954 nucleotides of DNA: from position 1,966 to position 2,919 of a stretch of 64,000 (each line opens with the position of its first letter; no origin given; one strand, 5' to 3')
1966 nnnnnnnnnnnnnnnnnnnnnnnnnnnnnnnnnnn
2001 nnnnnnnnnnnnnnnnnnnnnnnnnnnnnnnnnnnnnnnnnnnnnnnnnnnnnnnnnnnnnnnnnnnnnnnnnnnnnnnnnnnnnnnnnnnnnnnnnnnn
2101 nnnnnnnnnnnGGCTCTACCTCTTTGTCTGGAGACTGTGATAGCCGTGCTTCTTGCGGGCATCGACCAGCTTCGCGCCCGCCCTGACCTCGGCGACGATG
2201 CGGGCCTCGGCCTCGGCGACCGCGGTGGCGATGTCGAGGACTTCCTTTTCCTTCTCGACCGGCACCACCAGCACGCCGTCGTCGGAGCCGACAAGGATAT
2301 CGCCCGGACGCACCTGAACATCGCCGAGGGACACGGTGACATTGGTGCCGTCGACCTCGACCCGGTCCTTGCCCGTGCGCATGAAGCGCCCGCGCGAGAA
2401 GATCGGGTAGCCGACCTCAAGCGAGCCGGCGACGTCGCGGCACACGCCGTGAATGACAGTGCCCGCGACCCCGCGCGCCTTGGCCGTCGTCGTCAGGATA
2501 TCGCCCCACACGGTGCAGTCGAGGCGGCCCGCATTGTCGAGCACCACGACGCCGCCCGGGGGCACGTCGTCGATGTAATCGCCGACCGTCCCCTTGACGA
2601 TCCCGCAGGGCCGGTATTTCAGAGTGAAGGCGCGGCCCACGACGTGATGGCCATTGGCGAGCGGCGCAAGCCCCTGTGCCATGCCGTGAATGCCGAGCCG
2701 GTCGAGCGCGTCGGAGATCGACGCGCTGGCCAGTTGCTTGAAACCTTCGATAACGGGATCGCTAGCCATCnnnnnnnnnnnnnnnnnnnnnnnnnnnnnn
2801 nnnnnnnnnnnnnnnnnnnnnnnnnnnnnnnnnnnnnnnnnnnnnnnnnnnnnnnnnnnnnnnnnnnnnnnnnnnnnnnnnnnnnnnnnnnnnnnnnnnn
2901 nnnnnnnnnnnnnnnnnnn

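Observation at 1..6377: Seven-gene minus-strand operon: ABC importer - three tandem RraA-like paralogs - class II aldolase - Rieske oxygenase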

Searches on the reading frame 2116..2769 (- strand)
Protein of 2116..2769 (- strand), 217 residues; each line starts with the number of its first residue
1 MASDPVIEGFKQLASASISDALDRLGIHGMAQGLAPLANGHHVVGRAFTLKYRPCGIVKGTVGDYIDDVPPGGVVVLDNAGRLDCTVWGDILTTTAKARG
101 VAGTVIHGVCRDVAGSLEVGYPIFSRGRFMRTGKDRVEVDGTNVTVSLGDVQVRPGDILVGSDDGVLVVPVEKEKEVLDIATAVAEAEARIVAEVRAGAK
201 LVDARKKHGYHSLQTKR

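Call 15: search_protein_families(library=pfam, proteins=[window:2116-2769:-], max_evalue=0.001)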
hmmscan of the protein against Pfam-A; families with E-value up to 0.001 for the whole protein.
window:2116-2769:- (217 aa): 1 family
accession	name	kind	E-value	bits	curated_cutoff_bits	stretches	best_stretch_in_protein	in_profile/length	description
PF03737.21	RraA-like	-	1.3e-35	123.3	24.5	1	16-168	2-152/152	Aldolase/RraA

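Call 16: search_protein_families(library=ncbifam, proteins=[window:2116-2769:-], max_evalue=0.001)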
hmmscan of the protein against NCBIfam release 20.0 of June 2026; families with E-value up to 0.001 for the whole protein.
window:2116-2769:- (217 aa): 9 families
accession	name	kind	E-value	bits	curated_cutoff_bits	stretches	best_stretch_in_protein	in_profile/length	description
NF004850.0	PRK06201.1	subfamily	1.9e-35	122.3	231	1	4-200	17-208/222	hypothetical protein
NF006093.0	PRK08245.1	subfamily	2.7e-35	121.9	208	1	4-202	8-218/240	hypothetical protein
NF005442.0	PRK07028.1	equivalog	8.1e-33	113.6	593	1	5-203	228-419/430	bifunctional hexulose-6-phosphate synthase/ribonuclease regulator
NF006731.0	PRK09262.1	equivalog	3.2e-26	92.2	179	1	5-203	19-212/229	4-carboxy-4-hydroxy-2-oxoadipate aldolase/oxaloacetate decarboxylase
TIGR02798.1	ligK_PcmE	equivalog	1.2e-24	87.2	304.5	1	3-201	11-204/222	4-carboxy-4-hydroxy-2-oxoadipate aldolase/oxaloacetate decarboxylase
NF009399.0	PRK12764.1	equivalog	3.5e-24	85.7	444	1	8-201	274-476/501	fumarylacetoacetate hydrolase family protein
NF006875.0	PRK09372.1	equivalog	3e-12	46.6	136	1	44-171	33-156/161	ribonuclease E activity regulator RraA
TIGR01935.1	NOT-MenG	subfamily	1.5e-11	44.3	123.8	1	60-169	42-150/150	RraA family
NF009134.0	PRK12487.1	equivalog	3.8e-09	36.5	196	1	64-169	50-154/161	putative 4-hydroxy-4-methyl-2-oxoglutarate aldolase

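Call 18: search_solved_structures(query=window:2116-2769:-, max_evalue=0.001, show_alignments=2)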
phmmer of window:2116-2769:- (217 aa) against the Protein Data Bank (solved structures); distinct sequences matched with E-value up to 0.001: 10.
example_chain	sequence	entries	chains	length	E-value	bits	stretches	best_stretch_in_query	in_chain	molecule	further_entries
3k4i_A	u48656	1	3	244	8e-49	169.4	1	6-210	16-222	uncharacterized protein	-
5ir2_A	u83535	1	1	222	2.4e-20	76.4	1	10-190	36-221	Cellulase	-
5x15_A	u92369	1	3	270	4e-16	62.6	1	7-202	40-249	Putative transferase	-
3noj_A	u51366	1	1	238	2.8e-13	53.3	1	7-185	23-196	4-carboxy-4-hydroxy-2-oxoadipate aldolase/oxaloacetate decarboxylase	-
2c5q_A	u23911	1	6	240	3.7e-11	46.4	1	34-185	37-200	RRAA-LIKE PROTEIN YER010C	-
1nxj_A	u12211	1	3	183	5e-11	45.9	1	68-169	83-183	Probable S-adenosylmethionine:2-demethylmenaquinone methyltransferase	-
2pcn_A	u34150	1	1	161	6.9e-09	38.9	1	62-169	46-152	S-adenosylmethionine:2-demethylmenaquinone methyltransferase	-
3c8o_A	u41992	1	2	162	2.1e-08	37.3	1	60-170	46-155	Regulator of ribonuclease activity A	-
1j3l_A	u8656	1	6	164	4.3e-07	33.1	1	62-171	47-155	Demethylmenaquinone Methyltransferase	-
1vi4_A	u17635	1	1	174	2.7e-05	27.2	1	61-169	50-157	Regulator of ribonuclease activity A protein 1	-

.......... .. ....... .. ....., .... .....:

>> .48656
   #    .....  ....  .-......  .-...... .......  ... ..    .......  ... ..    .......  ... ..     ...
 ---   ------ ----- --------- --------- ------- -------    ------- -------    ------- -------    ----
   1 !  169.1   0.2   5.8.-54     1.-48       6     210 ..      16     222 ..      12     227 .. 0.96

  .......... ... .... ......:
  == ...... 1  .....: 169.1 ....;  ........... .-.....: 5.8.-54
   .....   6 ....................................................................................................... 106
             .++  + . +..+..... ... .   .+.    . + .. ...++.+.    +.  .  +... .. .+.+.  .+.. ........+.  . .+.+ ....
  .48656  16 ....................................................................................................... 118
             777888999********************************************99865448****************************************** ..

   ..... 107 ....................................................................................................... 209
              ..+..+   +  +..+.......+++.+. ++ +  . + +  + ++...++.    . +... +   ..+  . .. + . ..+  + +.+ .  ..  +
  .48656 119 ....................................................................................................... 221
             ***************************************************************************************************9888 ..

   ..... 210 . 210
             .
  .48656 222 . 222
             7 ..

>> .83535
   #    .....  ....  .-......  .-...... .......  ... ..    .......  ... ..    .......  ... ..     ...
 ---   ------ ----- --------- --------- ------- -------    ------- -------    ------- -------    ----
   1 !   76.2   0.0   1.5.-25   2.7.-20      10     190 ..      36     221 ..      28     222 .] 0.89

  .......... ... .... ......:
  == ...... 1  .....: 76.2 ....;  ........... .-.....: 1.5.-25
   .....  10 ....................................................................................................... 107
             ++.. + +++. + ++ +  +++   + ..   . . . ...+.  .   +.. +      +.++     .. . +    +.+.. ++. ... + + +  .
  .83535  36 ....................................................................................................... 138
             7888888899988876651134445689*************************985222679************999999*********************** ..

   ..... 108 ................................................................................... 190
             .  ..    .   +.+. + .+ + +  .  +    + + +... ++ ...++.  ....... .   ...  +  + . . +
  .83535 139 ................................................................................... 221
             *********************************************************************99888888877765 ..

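Call 39: find_homologous_proteins(query=window:2116-2769:-, max_evalue=1e-10)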
Query window:2116-2769:- (217 aa): 7966 proteins with E <= 1e-10 among 8000 candidates; the best 120 are listed.
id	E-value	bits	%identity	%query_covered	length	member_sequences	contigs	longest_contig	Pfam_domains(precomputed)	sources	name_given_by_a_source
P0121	1.4e-126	438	90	100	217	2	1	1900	PF03737.22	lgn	-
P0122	2.7e-125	434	91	100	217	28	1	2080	PF03737.22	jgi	jgi:4-hydroxy-4-methyl-2-oxoglutarate aldolase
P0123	1.3e-120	419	87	99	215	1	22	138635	PF03737.22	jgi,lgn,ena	jgi:4-hydroxy-4-methyl-2-oxoglutarate aldolase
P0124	1.5e-120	419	87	99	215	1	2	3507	PF03737.22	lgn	-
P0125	1.9e-120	418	87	99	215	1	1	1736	PF03737.22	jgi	jgi:4-hydroxy-4-methyl-2-oxoglutarate aldolase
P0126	4.7e-120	417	87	99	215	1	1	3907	PF03737.22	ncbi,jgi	ncbi:MAG: 4-hydroxy-4-methyl-2-oxoglutarate aldolase [Alphaproteobacteria bacterium]|jgi:4-hydroxy-4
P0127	6.4e-120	417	86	99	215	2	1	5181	PF03737.22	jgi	jgi:regulator of RNase E activity RraA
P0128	7.4e-120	416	86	99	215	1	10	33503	PF03737.22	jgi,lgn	jgi:regulator of RNase E activity RraA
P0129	1.2e-119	416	86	99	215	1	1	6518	PF03737.22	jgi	jgi:regulator of RNase E activity RraA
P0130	2.5e-119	415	86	99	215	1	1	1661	PF03737.22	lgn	-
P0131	7.1e-119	413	87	99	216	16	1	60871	PF03737.22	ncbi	-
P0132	1.7e-117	409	85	99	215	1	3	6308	PF03737.22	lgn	-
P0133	8.5e-117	406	86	99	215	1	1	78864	PF03737.22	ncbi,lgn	-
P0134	2.4e-116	405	86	99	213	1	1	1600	PF03737.22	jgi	jgi:4-hydroxy-4-methyl-2-oxoglutarate aldolase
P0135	3.6e-106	372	77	98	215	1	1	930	PF03737.22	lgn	-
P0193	6.2e-93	328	68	97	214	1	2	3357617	PF03737.22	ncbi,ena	-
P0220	1.2e-90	321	68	98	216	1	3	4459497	PF03737.22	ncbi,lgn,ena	-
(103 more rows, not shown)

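Call 40: find_encoding_contigs(protein=P0220, flank=10000, max_places=2)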
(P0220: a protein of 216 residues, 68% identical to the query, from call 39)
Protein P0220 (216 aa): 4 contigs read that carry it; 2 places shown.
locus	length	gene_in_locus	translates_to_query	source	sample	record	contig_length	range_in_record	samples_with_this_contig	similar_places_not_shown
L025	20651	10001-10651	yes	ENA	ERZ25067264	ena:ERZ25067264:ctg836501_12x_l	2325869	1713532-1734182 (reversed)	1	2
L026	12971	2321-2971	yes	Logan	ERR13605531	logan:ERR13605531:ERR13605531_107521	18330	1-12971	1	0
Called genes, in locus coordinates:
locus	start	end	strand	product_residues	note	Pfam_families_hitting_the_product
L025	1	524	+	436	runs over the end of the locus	PF00355:Rieske, PF11723:Aromatic_hydrox (weak)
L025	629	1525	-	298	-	PF16868:NMT1_3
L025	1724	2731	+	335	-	PF04909:Amidohydro_2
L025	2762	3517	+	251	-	PF00596:Aldolase_II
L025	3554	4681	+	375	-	PF01547:SBP_bac_1, PF13416:SBP_bac_8, PF13343:SBP_bac_6 (faint)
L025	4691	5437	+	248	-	PF00596:Aldolase_II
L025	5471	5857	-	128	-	-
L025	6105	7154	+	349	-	PF04909:Amidohydro_2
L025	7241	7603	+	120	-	-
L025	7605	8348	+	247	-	-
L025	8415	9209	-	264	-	PF14518:Haem_oxygenas_2 (weak)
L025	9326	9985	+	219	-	PF03737:RraA-like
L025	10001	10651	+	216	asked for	PF03737:RraA-like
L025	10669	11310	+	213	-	PF03737:RraA-like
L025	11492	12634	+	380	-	PF00355:Rieske, PF19301:LigXa_C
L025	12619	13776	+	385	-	PF01408:GFO_IDH_MocA, PF22725:GFO_IDH_MocA_C3, PF02894:GFO_IDH_MocA_C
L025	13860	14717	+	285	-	PF02900:LigB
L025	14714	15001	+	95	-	PF07746:LigA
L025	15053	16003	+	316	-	PF00248:Aldo_ket_red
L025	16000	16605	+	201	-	PF02798:GST_N, PF13417:GST_N_3, PF13409:GST_N_2, PF00043:GST_C, PF14497:GST_C_3 (faint), PF13410:GST_C_2 (weak)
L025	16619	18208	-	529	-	PF13519:VWA_2 (weak)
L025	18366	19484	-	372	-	PF20030:bpMoxR, PF00004:AAA (faint), PF07728:AAA_5, PF17868:AAA_lid_8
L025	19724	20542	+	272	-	PF13189:Cytidylate_kin2, PF04972:BON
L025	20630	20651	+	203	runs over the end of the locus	PF01128:IspD (weak), PF12804:NTP_transf_3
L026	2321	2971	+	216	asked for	PF03737:RraA-like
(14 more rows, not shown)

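Call 41: find_encoding_contigs(protein=P0193, flank=10000, max_places=2)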
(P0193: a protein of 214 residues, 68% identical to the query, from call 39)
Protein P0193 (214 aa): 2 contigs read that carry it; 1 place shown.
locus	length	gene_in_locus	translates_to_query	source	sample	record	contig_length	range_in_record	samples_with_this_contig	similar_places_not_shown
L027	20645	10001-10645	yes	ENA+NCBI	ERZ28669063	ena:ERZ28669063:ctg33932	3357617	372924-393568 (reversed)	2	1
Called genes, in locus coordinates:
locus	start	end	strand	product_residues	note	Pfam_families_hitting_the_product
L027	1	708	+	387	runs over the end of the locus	PF00557:Peptidase_M24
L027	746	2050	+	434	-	PF00355:Rieske, PF11723:Aromatic_hydrox (weak)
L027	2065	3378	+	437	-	PF00355:Rieske, PF11723:Aromatic_hydrox (weak)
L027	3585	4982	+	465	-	PF07690:MFS_1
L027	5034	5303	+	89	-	-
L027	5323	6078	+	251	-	PF00596:Aldolase_II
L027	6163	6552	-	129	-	-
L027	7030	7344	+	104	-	-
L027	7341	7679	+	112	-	-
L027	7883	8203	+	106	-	-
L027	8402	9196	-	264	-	PF14518:Haem_oxygenas_2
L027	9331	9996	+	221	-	PF03737:RraA-like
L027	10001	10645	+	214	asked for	PF03737:RraA-like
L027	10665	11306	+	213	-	PF03737:RraA-like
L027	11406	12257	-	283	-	PF03446:NAD_binding_2, PF03807:F420_oxidored (faint), PF14833:NAD_binding_11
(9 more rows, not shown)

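Call 55: search_protein_families(library=pfam, proteins=[L025:8415-9209:-, L025:1724-2731:+, L025:6105-7154:+, L025:7605-8348:+], max_evalue=0.001)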
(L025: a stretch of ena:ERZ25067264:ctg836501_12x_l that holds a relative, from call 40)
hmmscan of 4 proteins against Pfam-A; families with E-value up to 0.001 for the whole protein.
L025:8415-9209:- (264 aa): 1 family
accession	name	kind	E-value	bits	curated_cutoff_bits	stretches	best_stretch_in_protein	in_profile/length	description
PF14518.11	Haem_oxygenas_2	-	4.5e-07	30.3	28.9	1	111-214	50-146/177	Iron-containing redox enzyme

L025:1724-2731:+ (335 aa): 1 family
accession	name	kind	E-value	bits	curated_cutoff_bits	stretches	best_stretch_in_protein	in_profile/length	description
PF04909.20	Amidohydro_2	-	2.5e-46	159.2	26.4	1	3-332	1-289/289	Amidohydrolase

L025:6105-7154:+ (349 aa): 1 family
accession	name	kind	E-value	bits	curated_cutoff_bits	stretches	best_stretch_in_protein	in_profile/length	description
PF04909.20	Amidohydro_2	-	3.9e-41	142.1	26.4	1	8-345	1-289/289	Amidohydrolase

L025:7605-8348:+ (247 aa): 0 families

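Call 56: search_protein_families(library=ncbifam, proteins=[L025:1724-2731:+, L025:6105-7154:+, L025:12619-13776:+, L025:13860-14717:+], max_evalue=0.00001)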
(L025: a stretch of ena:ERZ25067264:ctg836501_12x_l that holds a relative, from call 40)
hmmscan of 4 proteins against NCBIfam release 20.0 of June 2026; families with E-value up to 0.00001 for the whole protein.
L025:1724-2731:+ (335 aa): 0 families

L025:6105-7154:+ (349 aa): 0 families

L025:12619-13776:+ (385 aa): 9 families
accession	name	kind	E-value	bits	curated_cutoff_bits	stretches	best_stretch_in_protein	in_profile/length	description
NF040723.1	UDP-GlcNAcDh_Arch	equivalog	3.1e-29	102.5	450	1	5-223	1-207/302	UDP-N-acetylglucosamine 3-dehydrogenase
TIGR04380.1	myo_inos_iolG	equivalog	3.7e-24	85.2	355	1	5-204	2-198/330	inositol 2-dehydrogenase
NF052479.1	LevoglcsnDh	equivalog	8.3e-21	74.1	650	1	55-205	62-215/386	levoglucosan dehydrogenase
NF041392.1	XylDh_Gfo6_Halo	equivalog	8.4e-21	74.1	350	1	3-155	15-172/350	D-xylose 1-dehydrogenase Gfo6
NF008607.0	PRK11579.1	subfamily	2e-13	50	330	1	2-190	2-188/346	oxidoreductase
NF052679.1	InsChiInosDhIolG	equivalog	2.2e-12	46.7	540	1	4-117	2-117/343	bifunctional inositol 2-dehydrogenase/D-chiro-inositol 1-dehydrogenase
NF058561.1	BT_2158_fam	equivalog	3.4e-11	42.4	750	1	10-158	39-190/487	glycoside 3-dehydrogenase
NF058563.1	BT_2159_fam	equivalog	3.6e-09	36.1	650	1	6-192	2-184/350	disaccharide 3-dehydrogenase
NF007574.0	PRK10206.1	equivalog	1.3e-07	31.1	352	1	29-152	29-152/345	oxidoreductase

L025:13860-14717:+ (285 aa): 10 families
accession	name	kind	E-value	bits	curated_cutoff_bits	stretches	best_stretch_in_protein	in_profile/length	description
NF009901.0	PRK13364.1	subfamily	2.3e-29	102.4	290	1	1-251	1-248/279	class III extradiol dioxygenase family protein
NF009902.0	PRK13365.1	subfamily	1.7e-23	83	299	1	1-231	1-231/298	class III extradiol dioxygenase family protein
NF009913.0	PRK13373.1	equivalog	2.4e-20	73.1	462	1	1-190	1-190/344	putative dioxygenase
NF009903.0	PRK13366.1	subfamily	2.7e-20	72.8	317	1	1-239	1-237/284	class III extradiol dioxygenase subunit beta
NF009904.0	PRK13367.1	equivalog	2.4e-19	69.7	412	1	1-228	1-228/426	gallate dioxygenase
NF009908.0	PRK13370.1-2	equivalog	3.1e-19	69.5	467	1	22-206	18-193/314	3-carboxyethylcatechol 2,3-dioxygenase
NF009910.0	PRK13370.1-4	equivalog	3.2e-18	66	291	1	7-194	5-181/312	3-carboxyethylcatechol 2,3-dioxygenase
NF009912.0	PRK13372.1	equivalog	3.8e-17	62.4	837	1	33-232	181-379/443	protocatechuate 4,5-dioxygenase subunit alpha/beta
NF009907.0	PRK13370.1-1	equivalog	8.8e-17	61.1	549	1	39-213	34-198/314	3-carboxyethylcatechol 2,3-dioxygenase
NF009909.0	PRK13370.1-3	subfamily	2.4e-15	56.7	286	1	41-221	35-203/286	3-carboxyethylcatechol 2,3-dioxygenase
